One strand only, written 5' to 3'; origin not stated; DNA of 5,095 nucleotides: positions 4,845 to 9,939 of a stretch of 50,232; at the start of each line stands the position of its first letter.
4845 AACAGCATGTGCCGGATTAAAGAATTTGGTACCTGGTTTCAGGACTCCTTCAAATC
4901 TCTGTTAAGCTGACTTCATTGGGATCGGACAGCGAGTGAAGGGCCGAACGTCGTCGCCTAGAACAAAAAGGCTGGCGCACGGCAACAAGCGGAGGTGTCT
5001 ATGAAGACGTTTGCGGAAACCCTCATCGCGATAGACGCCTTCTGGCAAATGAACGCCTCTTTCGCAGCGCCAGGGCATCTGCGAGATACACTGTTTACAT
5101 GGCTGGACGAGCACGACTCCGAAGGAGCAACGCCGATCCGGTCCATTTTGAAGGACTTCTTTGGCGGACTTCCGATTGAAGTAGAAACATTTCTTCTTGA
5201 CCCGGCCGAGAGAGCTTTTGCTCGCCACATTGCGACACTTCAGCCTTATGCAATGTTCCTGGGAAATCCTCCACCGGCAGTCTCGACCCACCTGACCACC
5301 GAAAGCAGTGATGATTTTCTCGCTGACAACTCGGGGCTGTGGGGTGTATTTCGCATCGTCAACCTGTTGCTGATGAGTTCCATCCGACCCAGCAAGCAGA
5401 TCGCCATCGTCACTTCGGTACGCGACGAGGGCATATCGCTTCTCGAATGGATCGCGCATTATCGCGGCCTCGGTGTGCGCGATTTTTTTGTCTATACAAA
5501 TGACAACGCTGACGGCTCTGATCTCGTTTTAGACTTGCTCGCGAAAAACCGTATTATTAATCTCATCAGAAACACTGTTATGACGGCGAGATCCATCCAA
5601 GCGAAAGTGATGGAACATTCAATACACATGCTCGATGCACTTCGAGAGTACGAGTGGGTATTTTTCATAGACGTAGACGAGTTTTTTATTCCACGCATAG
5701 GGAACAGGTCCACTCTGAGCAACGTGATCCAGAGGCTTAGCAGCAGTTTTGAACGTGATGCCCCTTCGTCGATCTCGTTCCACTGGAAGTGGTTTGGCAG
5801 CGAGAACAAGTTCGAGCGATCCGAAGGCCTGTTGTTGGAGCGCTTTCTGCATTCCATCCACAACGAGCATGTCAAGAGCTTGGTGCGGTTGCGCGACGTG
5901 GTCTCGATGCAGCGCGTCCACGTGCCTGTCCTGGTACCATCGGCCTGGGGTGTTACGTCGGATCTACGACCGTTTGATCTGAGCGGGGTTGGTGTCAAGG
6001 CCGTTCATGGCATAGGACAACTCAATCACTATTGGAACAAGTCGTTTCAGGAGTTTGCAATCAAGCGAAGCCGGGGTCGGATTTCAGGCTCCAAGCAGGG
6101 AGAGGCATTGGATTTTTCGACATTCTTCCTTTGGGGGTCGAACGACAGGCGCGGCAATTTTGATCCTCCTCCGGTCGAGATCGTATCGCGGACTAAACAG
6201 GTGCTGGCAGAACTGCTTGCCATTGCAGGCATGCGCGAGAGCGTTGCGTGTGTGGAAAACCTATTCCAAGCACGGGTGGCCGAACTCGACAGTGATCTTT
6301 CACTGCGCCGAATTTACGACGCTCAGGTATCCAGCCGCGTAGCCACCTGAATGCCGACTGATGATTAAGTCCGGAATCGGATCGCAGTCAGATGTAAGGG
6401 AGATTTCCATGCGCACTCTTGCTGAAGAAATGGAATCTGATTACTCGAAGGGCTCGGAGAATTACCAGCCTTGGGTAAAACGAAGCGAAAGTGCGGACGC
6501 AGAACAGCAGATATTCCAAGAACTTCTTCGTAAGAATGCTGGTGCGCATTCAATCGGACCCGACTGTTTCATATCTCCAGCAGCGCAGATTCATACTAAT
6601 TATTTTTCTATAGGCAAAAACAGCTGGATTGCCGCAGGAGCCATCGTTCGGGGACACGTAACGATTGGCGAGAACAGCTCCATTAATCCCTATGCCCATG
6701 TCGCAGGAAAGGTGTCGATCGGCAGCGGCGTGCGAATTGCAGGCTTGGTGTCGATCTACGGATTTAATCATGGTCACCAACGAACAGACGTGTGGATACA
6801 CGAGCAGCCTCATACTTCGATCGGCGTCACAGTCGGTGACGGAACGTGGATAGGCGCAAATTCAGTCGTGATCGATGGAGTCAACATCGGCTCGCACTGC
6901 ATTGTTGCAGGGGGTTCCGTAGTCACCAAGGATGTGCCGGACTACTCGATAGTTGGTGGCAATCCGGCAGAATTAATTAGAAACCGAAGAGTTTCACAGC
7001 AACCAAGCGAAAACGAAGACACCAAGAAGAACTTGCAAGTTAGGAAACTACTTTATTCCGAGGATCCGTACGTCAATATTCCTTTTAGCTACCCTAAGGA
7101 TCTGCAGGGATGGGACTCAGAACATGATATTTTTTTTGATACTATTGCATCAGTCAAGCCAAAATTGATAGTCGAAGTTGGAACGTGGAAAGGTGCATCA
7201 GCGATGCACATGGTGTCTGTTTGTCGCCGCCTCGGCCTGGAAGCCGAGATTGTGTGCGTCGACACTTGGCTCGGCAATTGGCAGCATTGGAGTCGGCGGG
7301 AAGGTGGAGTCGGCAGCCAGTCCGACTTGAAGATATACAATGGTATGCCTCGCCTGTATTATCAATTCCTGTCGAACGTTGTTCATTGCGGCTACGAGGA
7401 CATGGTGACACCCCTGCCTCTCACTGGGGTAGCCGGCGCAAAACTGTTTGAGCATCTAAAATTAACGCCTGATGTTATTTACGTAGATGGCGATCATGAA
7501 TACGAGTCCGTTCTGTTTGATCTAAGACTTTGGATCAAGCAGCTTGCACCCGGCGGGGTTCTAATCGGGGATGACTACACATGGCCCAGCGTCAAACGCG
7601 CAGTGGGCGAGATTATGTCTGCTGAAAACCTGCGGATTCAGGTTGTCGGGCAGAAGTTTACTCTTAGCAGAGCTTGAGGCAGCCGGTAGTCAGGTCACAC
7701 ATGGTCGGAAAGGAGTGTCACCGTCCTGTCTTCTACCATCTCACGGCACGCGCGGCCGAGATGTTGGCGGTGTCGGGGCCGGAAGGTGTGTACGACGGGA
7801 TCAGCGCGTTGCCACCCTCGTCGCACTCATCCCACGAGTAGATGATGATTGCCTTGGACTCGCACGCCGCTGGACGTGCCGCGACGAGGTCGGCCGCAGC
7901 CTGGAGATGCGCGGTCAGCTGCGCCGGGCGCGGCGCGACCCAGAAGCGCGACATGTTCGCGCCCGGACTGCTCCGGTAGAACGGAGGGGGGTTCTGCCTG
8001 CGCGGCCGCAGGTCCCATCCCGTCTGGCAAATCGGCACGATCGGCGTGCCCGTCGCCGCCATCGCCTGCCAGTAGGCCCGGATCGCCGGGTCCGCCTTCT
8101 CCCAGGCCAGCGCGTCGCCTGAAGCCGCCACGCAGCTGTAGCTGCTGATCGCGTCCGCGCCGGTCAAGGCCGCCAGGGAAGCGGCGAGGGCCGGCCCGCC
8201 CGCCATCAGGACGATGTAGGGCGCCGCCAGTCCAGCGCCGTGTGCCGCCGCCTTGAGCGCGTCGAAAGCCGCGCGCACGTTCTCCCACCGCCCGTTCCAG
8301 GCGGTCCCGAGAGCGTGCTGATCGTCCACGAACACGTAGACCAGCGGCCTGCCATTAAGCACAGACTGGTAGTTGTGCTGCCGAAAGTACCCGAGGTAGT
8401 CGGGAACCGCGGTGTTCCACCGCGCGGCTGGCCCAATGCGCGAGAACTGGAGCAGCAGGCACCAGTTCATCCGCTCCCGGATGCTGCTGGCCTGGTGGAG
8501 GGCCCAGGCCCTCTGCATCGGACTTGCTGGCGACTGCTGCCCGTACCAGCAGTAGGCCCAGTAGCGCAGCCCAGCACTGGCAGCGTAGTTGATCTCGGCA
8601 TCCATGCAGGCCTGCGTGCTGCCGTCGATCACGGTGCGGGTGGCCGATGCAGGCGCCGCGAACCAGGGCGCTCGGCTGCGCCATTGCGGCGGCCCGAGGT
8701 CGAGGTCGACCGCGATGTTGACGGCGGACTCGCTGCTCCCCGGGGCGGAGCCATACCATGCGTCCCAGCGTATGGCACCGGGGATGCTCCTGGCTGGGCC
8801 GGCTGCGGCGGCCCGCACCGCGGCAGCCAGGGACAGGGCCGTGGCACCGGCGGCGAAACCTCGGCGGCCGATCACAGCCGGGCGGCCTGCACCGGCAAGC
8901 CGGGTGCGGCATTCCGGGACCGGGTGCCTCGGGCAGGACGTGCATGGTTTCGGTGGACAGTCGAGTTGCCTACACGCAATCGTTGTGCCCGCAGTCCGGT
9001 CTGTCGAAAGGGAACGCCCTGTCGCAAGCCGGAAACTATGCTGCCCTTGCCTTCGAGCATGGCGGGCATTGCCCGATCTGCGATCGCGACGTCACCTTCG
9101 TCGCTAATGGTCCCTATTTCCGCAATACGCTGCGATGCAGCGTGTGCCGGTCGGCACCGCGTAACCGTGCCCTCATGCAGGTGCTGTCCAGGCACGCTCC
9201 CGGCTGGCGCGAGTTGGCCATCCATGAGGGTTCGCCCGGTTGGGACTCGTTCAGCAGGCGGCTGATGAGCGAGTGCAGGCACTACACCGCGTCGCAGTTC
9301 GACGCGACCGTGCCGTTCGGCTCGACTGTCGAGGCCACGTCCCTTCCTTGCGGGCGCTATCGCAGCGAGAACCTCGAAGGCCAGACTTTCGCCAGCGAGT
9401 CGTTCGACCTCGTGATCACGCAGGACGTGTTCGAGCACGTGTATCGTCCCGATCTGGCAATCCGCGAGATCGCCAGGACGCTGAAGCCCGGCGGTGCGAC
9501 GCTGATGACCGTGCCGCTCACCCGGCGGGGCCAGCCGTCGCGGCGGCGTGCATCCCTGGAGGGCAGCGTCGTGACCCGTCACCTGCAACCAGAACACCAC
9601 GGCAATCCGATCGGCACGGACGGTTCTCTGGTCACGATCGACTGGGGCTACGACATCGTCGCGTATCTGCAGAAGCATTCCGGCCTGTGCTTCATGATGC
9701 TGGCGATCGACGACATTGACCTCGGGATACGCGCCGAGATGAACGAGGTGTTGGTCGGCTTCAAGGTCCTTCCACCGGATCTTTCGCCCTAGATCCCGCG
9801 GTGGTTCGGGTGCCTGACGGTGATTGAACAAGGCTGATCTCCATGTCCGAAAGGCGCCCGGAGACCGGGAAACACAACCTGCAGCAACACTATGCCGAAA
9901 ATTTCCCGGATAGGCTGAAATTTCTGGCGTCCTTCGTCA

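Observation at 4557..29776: Mosaic glycan-assembly island built around a secreted beta-roll repeat protein: candidate surface-layer/adhesin plus dedicated glycan system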

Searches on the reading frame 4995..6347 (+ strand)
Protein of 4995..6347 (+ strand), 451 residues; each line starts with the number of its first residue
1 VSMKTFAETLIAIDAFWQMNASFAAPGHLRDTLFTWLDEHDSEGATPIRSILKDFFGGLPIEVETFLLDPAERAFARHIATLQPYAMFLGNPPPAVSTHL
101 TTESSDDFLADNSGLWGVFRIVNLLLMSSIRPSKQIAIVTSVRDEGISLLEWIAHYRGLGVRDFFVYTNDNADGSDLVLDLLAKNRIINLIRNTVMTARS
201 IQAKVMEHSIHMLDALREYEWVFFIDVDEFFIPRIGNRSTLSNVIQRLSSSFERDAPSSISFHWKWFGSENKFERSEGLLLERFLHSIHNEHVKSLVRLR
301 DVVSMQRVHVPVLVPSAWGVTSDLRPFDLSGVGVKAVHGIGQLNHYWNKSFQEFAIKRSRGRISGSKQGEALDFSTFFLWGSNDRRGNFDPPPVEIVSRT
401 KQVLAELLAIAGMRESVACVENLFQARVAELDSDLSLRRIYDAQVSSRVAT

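Call 5: search_protein_families(library=pfam, proteins=[window:4995-6347:+], max_evalue=0.01)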
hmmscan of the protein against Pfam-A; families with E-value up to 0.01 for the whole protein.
window:4995-6347:+ (451 aa): 2 families
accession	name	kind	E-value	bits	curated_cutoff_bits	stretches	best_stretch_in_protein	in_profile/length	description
PF13704.12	Glyco_tranf_2_4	-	1e-15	58.4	27.5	1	143-243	1-96/98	Glycosyl transferase family 2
PF01697.33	Glyco_transf_92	-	6.3e-14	52.6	23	1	149-313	20-191/249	Glycosyltransferase family 92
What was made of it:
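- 4995..6350 (+): GT2_4/GT92-like glycosyltransferase (451 aa), low-G+C accessory gene. Pfam Glyco_tranf_2_4 E 1e-15 and Glyco_transf_92 E 6e-14 (call 5).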

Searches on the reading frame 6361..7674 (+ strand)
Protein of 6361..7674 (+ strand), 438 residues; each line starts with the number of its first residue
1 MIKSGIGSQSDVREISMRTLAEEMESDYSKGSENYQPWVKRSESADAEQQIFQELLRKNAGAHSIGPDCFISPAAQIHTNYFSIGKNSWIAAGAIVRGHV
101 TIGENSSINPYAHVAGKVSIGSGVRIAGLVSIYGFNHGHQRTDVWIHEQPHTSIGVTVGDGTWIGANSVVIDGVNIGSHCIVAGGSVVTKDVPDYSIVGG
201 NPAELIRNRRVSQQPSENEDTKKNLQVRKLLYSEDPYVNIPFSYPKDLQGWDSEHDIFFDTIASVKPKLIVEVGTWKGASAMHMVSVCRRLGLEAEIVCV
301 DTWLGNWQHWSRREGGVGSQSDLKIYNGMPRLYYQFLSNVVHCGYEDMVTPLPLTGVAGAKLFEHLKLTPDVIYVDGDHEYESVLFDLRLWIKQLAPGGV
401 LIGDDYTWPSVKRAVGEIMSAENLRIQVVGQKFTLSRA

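Call 5: search_protein_families(library=pfam, proteins=[window:6361-7674:+], max_evalue=0.01)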
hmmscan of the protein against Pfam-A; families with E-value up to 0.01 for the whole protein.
window:6361-7674:+ (438 aa): 6 families
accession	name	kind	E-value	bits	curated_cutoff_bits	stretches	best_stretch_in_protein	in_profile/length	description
PF13578.12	Methyltransf_24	-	1.6e-19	71.2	26.3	1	271-406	1-105/105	Methyltransferase domain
PF00132.30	Hexapep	-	8.1e-18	63.7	27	3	155-190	1-36/36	Bacterial transferase hexapeptide (six repeats)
PF14602.12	Hexapep_2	-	1.2e-06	28.6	27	1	156-190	2-34/34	Hexapeptide repeat of succinyl-transferase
PF25084.1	LbH_EIF2B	-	3.7e-06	27.3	54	0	65-126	41-105/105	EIF2B subunit epsilon LbH domain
PF04989.18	RMNT_CmcI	-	1.7e-05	25.1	23.2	1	259-302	25-68/206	Rhamnosyl O-methyltransferase/CmcI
PF05711.17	TylF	-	0.0003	20.5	23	0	372-424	196-248/264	Macrocin-O-methyltransferase (TylF)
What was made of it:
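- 6361..7677 (+): Fusion of a hexapeptide acyltransferase and a Methyltransf_24 methyltransferase (438 aa), low-G+C accessory gene. Pfam Hexapep E 8e-18 and Methyltransf_24 E 2e-19 (call 5).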

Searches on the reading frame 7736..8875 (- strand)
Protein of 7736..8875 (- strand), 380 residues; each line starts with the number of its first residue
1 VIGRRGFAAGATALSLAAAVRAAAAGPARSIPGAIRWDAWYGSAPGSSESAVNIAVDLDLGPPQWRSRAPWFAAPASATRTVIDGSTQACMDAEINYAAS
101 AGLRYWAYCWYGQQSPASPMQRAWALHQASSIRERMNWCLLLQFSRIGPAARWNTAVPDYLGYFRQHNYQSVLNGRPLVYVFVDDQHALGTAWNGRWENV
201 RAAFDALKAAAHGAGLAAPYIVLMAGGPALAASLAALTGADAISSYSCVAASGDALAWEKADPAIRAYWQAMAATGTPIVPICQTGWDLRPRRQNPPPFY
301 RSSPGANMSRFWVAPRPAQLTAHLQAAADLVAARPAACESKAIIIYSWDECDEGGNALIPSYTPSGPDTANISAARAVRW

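Call 5: search_protein_families(library=pfam, proteins=[window:7736-8875:-], max_evalue=0.01)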
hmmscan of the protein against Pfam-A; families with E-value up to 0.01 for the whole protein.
window:7736-8875:- (380 aa): 0 families

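Call 21: search_protein_families(library=ncbifam, proteins=[window:7736-8875:-], max_evalue=0.01)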
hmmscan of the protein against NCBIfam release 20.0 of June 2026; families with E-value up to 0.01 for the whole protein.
window:7736-8875:- (380 aa): 0 families

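Call 43: search_solved_structures(query=window:7736-8818:-, max_evalue=1)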
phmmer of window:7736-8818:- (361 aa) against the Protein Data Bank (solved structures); distinct sequences matched with E-value up to 1: 0.
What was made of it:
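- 7733..8875 (-): Protein with a twin-arginine-like signal, function unknown. No Pfam, NCBIfam or PDB hit (calls 5, 21, 43).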

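Call 73: search_protein_families(library=pfam, proteins=[window:7736-8818:-], max_evalue=5)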
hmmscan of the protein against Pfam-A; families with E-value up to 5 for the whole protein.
window:7736-8818:- (361 aa): 0 families

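Call 88: search_protein_families(library=padloc, proteins=[window:7736-8818:-], max_evalue=0.001)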
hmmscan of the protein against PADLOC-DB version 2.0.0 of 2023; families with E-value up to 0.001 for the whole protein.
window:7736-8818:- (361 aa): 0 families

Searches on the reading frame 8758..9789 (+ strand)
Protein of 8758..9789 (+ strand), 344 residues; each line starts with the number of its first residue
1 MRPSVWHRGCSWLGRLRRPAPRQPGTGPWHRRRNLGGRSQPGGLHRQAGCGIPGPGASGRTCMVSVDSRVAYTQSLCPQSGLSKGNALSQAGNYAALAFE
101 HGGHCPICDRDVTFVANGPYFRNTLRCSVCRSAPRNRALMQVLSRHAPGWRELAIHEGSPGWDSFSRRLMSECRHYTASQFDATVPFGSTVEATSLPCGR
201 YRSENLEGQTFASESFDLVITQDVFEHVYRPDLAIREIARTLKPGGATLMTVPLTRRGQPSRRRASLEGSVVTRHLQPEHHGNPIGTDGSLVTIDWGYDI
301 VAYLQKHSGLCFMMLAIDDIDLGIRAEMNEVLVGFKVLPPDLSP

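Call 5: search_protein_families(library=pfam, proteins=[window:8758-9789:+], max_evalue=0.01)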
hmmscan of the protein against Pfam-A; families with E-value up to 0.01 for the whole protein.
window:8758-9789:+ (344 aa): 5 families
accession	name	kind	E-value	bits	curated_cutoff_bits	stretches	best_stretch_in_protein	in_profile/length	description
PF08241.18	Methyltransf_11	-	1.1e-10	42.4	21.2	1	200-248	45-93/95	Methyltransferase domain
PF13489.12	Methyltransf_23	-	9.6e-07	29.1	27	1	176-262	40-128/164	Methyltransferase domain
PF13847.12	Methyltransf_31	-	1.1e-06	28.9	27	1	204-253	64-112/145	Methyltransferase domain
PF13649.12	Methyltransf_25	-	7.7e-06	27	27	1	200-246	49-97/97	Methyltransferase domain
PF08242.18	Methyltransf_12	-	3.5e-05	24.9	30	1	205-246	55-96/98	Methyltransferase domain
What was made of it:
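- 8758..9792 (+): SAM methyltransferase (Methyltransf_11); the real start is probably near 9142. Pfam E 1e-10 (call 5).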
